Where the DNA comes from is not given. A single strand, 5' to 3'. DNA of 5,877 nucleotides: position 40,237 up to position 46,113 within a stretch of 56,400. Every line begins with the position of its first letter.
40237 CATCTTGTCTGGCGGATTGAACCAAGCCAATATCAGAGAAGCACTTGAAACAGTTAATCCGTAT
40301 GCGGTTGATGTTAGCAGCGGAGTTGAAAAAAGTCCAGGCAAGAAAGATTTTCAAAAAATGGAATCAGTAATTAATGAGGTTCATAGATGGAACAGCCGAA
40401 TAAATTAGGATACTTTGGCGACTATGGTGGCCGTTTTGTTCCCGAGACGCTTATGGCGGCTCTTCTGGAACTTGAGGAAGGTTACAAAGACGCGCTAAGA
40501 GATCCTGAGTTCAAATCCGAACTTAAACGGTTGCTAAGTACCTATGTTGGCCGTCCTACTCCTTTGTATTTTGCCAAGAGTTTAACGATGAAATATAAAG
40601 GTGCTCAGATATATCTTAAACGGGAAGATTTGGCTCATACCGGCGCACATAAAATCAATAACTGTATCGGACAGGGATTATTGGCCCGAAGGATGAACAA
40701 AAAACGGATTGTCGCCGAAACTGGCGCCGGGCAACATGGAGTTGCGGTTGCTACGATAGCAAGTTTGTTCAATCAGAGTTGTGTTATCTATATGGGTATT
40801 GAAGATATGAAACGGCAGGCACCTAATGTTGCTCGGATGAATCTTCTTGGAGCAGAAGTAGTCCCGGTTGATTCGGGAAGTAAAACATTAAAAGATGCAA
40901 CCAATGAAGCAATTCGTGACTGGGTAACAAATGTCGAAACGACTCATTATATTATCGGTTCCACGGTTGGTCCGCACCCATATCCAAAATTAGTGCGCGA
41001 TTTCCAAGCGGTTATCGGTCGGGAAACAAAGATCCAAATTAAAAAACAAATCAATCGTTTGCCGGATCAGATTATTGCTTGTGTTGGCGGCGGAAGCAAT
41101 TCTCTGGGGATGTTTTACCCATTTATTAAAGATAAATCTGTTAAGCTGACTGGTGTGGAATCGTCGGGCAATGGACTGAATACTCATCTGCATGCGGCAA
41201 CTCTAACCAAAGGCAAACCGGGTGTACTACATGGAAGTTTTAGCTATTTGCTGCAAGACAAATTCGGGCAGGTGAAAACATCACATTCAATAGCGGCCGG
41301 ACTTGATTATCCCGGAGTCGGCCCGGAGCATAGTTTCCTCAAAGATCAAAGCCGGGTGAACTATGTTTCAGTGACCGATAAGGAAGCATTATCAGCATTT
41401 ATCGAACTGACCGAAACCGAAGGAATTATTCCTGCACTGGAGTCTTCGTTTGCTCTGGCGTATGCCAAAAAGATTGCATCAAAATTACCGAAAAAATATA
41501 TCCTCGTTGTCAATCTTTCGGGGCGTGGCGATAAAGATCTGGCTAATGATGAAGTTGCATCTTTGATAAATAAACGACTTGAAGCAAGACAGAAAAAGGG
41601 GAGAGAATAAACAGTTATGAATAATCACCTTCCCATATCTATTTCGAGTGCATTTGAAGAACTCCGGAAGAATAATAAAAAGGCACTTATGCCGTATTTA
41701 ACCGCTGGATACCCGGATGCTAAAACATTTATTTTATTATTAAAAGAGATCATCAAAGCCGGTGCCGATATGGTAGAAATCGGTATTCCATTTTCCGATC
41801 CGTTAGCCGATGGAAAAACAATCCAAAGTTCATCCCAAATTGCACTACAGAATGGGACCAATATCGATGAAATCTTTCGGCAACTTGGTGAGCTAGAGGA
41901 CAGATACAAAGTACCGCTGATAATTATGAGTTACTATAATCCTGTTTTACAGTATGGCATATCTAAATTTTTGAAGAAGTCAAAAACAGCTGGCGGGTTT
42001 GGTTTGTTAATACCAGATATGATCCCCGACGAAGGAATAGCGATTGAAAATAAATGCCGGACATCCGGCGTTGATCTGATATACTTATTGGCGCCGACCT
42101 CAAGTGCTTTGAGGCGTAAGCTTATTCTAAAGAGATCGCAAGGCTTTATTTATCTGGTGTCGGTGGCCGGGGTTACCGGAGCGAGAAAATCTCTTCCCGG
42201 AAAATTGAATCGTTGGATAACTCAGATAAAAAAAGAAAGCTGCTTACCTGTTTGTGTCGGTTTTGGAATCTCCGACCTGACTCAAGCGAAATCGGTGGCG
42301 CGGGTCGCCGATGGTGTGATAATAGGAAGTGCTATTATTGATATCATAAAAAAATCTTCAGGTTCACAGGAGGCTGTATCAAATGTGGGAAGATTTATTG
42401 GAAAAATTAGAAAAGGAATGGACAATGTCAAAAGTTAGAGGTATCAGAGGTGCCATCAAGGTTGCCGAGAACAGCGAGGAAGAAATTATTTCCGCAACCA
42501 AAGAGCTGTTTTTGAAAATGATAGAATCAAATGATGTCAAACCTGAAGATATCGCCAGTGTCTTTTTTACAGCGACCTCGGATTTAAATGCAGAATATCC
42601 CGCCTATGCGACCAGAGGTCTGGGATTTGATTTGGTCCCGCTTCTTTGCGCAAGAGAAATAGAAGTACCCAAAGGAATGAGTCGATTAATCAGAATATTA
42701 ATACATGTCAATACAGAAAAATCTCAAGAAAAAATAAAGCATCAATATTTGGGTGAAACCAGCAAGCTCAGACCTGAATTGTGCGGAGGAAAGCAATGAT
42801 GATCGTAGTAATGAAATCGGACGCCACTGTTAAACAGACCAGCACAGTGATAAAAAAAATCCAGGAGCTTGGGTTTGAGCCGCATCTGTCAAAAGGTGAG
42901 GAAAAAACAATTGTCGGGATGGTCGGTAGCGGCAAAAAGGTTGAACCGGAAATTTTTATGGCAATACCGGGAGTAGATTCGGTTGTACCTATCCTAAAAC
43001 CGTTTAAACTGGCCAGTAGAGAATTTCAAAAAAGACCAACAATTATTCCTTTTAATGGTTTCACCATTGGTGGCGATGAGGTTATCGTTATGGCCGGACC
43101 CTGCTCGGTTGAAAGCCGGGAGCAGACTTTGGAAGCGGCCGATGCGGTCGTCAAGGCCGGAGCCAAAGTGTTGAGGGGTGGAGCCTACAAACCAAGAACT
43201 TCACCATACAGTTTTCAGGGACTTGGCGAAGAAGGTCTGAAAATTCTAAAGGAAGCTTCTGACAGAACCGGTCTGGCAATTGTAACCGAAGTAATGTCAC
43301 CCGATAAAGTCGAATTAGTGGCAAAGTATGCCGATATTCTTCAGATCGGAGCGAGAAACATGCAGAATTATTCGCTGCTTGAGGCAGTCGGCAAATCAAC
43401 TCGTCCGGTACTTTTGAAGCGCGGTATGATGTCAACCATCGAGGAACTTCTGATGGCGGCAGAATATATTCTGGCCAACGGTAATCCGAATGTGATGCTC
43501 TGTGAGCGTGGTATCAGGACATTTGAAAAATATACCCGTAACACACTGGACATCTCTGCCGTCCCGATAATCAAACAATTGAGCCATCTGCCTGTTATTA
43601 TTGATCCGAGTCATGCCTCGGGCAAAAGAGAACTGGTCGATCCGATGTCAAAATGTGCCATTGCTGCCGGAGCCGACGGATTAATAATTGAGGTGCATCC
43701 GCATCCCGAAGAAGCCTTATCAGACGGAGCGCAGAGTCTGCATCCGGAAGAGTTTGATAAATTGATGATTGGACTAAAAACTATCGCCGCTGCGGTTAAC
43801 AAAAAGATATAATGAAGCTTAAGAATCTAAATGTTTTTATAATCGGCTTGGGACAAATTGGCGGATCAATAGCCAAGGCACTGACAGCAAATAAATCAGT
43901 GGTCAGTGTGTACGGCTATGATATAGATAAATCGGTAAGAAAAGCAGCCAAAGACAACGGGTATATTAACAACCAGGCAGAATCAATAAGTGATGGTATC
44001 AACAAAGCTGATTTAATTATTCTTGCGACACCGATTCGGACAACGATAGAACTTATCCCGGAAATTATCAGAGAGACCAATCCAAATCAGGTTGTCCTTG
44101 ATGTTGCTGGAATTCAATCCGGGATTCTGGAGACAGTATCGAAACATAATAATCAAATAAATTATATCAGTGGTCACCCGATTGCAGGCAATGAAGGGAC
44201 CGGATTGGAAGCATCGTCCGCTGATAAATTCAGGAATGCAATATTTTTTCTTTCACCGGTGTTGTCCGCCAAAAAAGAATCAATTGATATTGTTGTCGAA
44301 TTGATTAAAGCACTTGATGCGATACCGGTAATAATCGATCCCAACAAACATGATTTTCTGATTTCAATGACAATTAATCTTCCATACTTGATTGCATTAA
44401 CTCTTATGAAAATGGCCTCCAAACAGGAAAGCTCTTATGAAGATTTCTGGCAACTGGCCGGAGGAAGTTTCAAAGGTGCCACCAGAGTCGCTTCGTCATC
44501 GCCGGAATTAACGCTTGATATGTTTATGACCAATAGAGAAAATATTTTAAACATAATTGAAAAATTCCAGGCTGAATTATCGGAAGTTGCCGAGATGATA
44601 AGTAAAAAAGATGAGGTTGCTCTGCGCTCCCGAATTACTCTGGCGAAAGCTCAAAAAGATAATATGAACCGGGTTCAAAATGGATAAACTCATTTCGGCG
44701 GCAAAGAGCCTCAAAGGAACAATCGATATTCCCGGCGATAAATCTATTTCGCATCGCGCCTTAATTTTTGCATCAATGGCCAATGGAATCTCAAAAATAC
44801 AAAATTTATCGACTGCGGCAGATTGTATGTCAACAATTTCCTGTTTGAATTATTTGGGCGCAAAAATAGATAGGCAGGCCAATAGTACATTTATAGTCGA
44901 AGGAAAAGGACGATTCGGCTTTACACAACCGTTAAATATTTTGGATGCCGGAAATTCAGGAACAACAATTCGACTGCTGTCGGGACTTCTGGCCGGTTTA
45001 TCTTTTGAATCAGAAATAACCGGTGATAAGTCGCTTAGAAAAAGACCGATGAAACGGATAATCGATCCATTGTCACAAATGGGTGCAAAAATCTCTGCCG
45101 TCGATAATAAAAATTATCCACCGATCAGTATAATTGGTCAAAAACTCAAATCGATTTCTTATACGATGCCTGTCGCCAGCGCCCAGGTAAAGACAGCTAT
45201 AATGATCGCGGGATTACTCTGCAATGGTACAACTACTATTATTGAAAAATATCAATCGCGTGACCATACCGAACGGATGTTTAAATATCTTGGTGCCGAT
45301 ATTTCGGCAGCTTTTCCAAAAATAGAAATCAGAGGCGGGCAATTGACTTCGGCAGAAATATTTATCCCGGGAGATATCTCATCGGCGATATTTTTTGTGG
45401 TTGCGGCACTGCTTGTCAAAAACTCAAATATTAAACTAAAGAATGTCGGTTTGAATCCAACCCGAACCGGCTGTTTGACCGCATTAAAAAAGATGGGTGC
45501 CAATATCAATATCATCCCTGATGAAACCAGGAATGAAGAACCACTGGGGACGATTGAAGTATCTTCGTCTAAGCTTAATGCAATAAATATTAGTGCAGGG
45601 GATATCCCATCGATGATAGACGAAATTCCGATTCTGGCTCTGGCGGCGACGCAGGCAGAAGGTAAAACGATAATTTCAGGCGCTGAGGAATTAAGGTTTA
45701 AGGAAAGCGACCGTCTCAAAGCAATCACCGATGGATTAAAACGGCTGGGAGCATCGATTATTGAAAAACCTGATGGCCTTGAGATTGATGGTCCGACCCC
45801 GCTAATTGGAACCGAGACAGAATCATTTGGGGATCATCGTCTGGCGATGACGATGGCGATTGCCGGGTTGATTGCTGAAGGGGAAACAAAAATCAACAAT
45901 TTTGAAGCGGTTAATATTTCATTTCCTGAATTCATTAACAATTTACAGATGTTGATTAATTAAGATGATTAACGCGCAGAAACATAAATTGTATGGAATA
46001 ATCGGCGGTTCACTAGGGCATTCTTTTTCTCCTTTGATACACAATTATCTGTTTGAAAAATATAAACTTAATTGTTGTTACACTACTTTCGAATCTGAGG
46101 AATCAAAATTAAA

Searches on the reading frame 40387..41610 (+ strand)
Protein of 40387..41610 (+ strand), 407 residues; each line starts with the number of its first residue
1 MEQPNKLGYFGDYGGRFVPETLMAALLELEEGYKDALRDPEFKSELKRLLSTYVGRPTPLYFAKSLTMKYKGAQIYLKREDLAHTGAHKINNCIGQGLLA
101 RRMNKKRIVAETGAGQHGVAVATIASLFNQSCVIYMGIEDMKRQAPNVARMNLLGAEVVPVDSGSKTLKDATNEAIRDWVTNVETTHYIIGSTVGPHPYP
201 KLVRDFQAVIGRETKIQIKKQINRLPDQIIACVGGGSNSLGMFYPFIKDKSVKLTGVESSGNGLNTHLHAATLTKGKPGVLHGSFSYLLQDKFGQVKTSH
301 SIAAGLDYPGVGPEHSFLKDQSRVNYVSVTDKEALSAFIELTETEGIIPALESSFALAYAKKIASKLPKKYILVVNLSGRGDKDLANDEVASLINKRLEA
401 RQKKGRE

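Call 7: search_protein_families(library=ncbifam, proteins=[window:40387-41610:+])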
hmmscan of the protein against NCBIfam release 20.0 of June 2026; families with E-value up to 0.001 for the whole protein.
window:40387-41610:+ (407 aa): 30 families (the best 25 are shown)
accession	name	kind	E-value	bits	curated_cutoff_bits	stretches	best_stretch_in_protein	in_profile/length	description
NF010376.0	PRK13803.1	equivalog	9.1e-195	649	819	1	5-387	208-590/600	bifunctional phosphoribosylanthranilate isomerase/tryptophan synthase subunit beta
TIGR00263.1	trpB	equivalog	1.9e-183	609.9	392.45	1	8-386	1-379/385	tryptophan synthase subunit beta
NF010375.0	PRK13802.1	equivalog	5.3e-137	457.8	1386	1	8-387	277-668/695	bifunctional indole-3-glycerol phosphate synthase/tryptophan synthase subunit beta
TIGR01415.1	trpB_rel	hypoth_equivalog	4.1e-52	177.3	518.85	1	45-387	57-411/419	TrpB-like pyridoxal phosphate-dependent enzyme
NF009057.0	PRK12391.1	equivalog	1.2e-50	172.4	366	1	54-388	76-422/441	TrpB-like pyridoxal phosphate-dependent enzyme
NF006390.0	PRK08639.1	equivalog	5.1e-16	58.7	421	1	55-262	23-215/418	threonine ammonia-lyase IlvA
TIGR02079.1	THD1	equivalog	9.8e-13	47.6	440.55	1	54-262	13-207/410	threonine ammonia-lyase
NF005292.0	PRK06815.1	equivalog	5.8e-11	42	371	1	56-236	20-180/320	threonine/serine dehydratase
NF006094.0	PRK08246.1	subfamily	6.8e-11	42.1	331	1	51-261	18-202/310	serine/threonine dehydratase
TIGR01127.1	ilvA_1Cterm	equivalog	2.8e-09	36.4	378.75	1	59-401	2-302/380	threonine ammonia-lyase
NF008735.0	PRK11761.1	equivalog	1.5e-08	34.2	413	0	321-387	225-291/296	cysteine synthase CysM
NF040741.1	ornith_OrtB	equivalog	2e-08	33.1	550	1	62-251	71-251/464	2-amino-4-oxopentanoate thiolase subunit OrtB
NF005147.0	PRK06608.1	equivalog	3.5e-08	32.6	380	1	57-166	24-130/339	serine/threonine dehydratase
NF005680.0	PRK07476.1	equivalog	2e-07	30.3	413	1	57-178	23-137/326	hydroxyectoine utilization dehydratase EutB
NF004996.0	PRK06381.1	equivalog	6.1e-07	28.8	266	1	57-248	13-189/319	threonine synthase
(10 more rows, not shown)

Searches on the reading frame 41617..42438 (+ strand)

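Call 7: search_protein_families(library=ncbifam, proteins=[window:41617-42438:+])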
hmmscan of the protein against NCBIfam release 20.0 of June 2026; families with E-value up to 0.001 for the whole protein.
window:41617-42438:+ (273 aa): 2 families
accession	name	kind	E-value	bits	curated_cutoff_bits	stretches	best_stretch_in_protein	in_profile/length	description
TIGR00262.1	trpA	equivalog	8e-74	247.8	102.35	1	13-262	1-253/256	tryptophan synthase subunit alpha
NF009621.0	PRK13125.1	equivalog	8.6e-28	97.3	234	1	21-270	3-242/244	tryptophan synthase subunit alpha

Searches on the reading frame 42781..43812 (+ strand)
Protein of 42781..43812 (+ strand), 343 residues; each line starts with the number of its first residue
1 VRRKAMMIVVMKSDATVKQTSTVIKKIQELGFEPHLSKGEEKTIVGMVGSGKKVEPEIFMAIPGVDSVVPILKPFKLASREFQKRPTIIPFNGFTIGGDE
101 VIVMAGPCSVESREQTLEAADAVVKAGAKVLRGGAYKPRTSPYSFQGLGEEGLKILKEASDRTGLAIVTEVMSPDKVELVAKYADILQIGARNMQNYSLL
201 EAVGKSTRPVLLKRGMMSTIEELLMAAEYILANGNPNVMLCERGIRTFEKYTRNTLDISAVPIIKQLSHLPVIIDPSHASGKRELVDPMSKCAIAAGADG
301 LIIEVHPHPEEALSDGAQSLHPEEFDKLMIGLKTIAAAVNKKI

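Call 7: search_protein_families(library=ncbifam, proteins=[window:42781-43812:+])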
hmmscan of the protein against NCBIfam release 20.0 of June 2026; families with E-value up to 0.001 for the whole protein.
window:42781-43812:+ (343 aa): 11 families
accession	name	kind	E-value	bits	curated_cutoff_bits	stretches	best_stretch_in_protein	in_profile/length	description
NF006421.0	PRK08673.1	subfamily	1e-156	521.4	335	1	7-342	1-336/338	3-deoxy-7-phosphoheptulonate synthase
TIGR01361.1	DAHP_synth_Bsub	equivalog_domain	1.4e-124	414.6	267.75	1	77-332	2-257/260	3-deoxy-7-phosphoheptulonate synthase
NF009933.0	PRK13396.1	subfamily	7.4e-124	413.3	486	1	7-341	1-343/352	3-deoxy-7-phosphoheptulonate synthase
NF041229.1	BagF_FevY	exception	1.7e-115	385.9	700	1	11-333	1-323/340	phospho-2-dehydro-3-deoxyheptonate aldolase BagF/FevY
NF009239.0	PRK12595.1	equivalog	7.7e-114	380.4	279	1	77-340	95-358/360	bifunctional 3-deoxy-7-phosphoheptulonate synthase/chorismate mutase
TIGR01362.1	KDO8P_synth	equivalog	2.1e-41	141.8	314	1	100-339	2-256/258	3-deoxy-8-phosphooctulonate synthase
NF003543.0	PRK05198.1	equivalog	1.7e-40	138.8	242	1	99-340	16-272/273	3-deoxy-8-phosphooctulonate synthase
NF009109.0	PRK12457.1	equivalog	2.8e-25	89.2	457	1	97-339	12-272/281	3-deoxy-8-phosphooctulonate synthase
TIGR03569.1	NeuB_NnaB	equivalog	1.3e-06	27.7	399.65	1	148-341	73-260/329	N-acetylneuraminate synthase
TIGR03586.1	PseI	equivalog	1.2e-05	24.7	340.25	1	155-338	81-256/327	pseudaminic acid synthase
NF009395.0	PRK12755.1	subfamily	5.9e-05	21.9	343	0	100-196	55-171/355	3-deoxy-7-phosphoheptulonate synthase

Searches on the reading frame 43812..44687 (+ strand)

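Call 7: search_protein_families(library=ncbifam, proteins=[window:43812-44687:+])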
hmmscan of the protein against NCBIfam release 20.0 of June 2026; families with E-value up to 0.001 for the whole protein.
window:43812-44687:+ (291 aa): 34 families (the best 25 are shown)
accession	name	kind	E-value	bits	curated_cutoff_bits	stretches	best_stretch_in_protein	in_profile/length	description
NF005107.0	PRK06545.1-5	equivalog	2.9e-61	207.4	414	1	7-291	4-290/367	prephenate dehydrogenase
NF011381.1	PRK14806.1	equivalog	3.5e-56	190.9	902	1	7-288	5-287/733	bifunctional prephenate dehydrogenase/3-phosphoshikimate 1-carboxyvinyltransferase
NF006307.0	PRK08507.1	equivalog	1.3e-53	182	295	1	7-279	2-269/275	prephenate dehydrogenase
NF005105.0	PRK06545.1-3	equivalog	1.3e-48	165.7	524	1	7-286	4-286/367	prephenate dehydrogenase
NF005650.0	PRK07417.1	equivalog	1e-47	162.8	290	1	7-284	3-277/281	prephenate/arogenate dehydrogenase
NF005694.0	PRK07502.1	equivalog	3e-47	161.4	409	1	7-281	8-284/310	prephenate/arogenate dehydrogenase family protein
NF005106.0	PRK06545.1-4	equivalog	5.9e-45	154.1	569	1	7-291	3-289/363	prephenate dehydrogenase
NF005104.0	PRK06545.1-1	equivalog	7e-41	140.5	713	1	7-286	4-284/366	prephenate dehydrogenase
NF005108.0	PRK06545.1-6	equivalog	8.7e-39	133.4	327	1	5-270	10-271/321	prephenate dehydrogenase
NF005111.0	PRK06545.2-3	equivalog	1.1e-32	113.5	344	1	7-279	15-279/371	prephenate dehydrogenase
NF005109.0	PRK06545.2-1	equivalog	1.5e-28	99.9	397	1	9-262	5-248/361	prephenate dehydrogenase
NF005112.0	PRK06545.2-4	subfamily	1.9e-27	96.2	294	1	8-268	5-256/356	prephenate dehydrogenase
NF005113.0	PRK06545.2-5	equivalog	1.2e-19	70.6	497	2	7-141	2-130/378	prephenate dehydrogenase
NF005110.0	PRK06545.2-2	equivalog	7.8e-19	68.1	385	1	7-257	72-317/423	prephenate dehydrogenase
NF006409.0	PRK08655.1-3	equivalog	4e-15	56.1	310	1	11-290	7-272/290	prephenate dehydrogenase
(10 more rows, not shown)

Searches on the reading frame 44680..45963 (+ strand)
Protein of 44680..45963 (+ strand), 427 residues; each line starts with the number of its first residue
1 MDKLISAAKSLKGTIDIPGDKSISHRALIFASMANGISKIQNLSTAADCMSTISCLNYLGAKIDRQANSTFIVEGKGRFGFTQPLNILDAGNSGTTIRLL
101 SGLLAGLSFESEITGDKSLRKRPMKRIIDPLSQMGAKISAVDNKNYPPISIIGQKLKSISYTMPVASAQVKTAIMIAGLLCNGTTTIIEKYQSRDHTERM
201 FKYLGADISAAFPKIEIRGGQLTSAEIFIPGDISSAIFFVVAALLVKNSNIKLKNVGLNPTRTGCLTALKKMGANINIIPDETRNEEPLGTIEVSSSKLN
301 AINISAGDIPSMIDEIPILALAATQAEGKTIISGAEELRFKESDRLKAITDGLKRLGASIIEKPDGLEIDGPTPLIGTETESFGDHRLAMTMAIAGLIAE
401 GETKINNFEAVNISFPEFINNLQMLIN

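Call 7: search_protein_families(library=ncbifam, proteins=[window:44680-45963:+])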
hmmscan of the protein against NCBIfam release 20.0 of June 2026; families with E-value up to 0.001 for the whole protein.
window:44680-45963:+ (427 aa): 6 families
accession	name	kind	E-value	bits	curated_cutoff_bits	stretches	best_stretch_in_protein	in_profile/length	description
NF011381.1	PRK14806.1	equivalog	5.3e-132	441.5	902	1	5-420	306-721/733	bifunctional prephenate dehydrogenase/3-phosphoshikimate 1-carboxyvinyltransferase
TIGR01356.1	aroA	equivalog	1.6e-126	422.5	287.25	1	13-425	1-412/415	3-phosphoshikimate 1-carboxyvinyltransferase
NF008816.0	PRK11860.1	equivalog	9.8e-50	169.3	943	1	9-423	13-433/662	bifunctional 3-phosphoshikimate 1-carboxyvinyltransferase/cytidylate kinase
NF006873.0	PRK09369.1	subfamily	5.1e-32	111.1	297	1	5-424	6-409/419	UDP-N-acetylglucosamine 1-carboxyvinyltransferase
TIGR01072.1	murA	equivalog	1.3e-30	106.6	392.7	1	5-424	6-409/416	UDP-N-acetylglucosamine 1-carboxyvinyltransferase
NF009470.0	PRK12830.1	equivalog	3.5e-22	78.7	552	1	4-425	5-408/417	UDP-N-acetylglucosamine 1-carboxyvinyltransferase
